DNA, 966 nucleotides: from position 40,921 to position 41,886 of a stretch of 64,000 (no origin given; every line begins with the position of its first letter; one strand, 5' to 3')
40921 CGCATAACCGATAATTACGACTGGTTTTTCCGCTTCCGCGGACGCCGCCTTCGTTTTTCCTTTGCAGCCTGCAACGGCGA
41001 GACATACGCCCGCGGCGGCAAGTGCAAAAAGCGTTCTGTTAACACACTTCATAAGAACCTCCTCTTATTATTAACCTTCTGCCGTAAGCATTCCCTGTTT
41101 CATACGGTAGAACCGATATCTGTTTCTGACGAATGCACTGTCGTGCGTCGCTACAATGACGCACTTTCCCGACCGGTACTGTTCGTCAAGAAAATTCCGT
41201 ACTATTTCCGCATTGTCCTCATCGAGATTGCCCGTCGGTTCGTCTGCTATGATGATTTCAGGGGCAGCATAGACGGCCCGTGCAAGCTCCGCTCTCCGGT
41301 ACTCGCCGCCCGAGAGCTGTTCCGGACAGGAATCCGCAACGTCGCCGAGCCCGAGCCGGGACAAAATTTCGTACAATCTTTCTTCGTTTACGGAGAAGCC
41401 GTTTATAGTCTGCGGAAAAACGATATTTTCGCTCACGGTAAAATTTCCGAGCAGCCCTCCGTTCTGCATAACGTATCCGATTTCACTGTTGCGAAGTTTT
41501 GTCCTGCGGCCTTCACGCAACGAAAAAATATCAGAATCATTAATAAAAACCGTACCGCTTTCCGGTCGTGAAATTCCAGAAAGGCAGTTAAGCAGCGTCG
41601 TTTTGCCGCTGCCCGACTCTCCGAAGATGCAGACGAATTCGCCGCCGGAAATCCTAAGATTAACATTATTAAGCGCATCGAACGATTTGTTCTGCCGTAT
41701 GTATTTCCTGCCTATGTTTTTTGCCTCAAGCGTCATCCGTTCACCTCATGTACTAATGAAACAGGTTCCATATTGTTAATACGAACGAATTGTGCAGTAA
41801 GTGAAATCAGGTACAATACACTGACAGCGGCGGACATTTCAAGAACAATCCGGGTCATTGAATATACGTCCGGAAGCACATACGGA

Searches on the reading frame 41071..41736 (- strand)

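Call 7: search_protein_families(library=pfam, proteins=[window:41071-41736:-])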
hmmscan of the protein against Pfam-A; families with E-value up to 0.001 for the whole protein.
window:41071-41736:- (221 aa): 8 families
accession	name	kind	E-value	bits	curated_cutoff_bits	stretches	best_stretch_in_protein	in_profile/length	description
PF00005.33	ABC_tran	-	3.3e-33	115.6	25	1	22-168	1-136/137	ABC transporter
PF02463.25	SMC_N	-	9e-07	29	40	1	24-214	17-213/220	RecF/RecN/SMC N terminal domain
PF13476.12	AAA_23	-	2.4e-05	25.5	27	1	17-53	8-40/201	AAA domain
PF13304.12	AAA_21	-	2.8e-05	24.8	27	0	34-66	1-26/304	AAA domain, putative AbiEii toxin, Type IV TA system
PF13191.12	AAA_16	-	4.3e-05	24.5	32.6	1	28-64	20-57/167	AAA ATPase domain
PF13238.12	AAA_18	-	5.5e-05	24.1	29.4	0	166-211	46-93/128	AAA domain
PF13401.12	AAA_22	-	0.0002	22.1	27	1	31-75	4-33/130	AAA domain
PF13555.12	AAA_29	-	0.0006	20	27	0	19-59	12-49/61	P-loop containing region of AAA domain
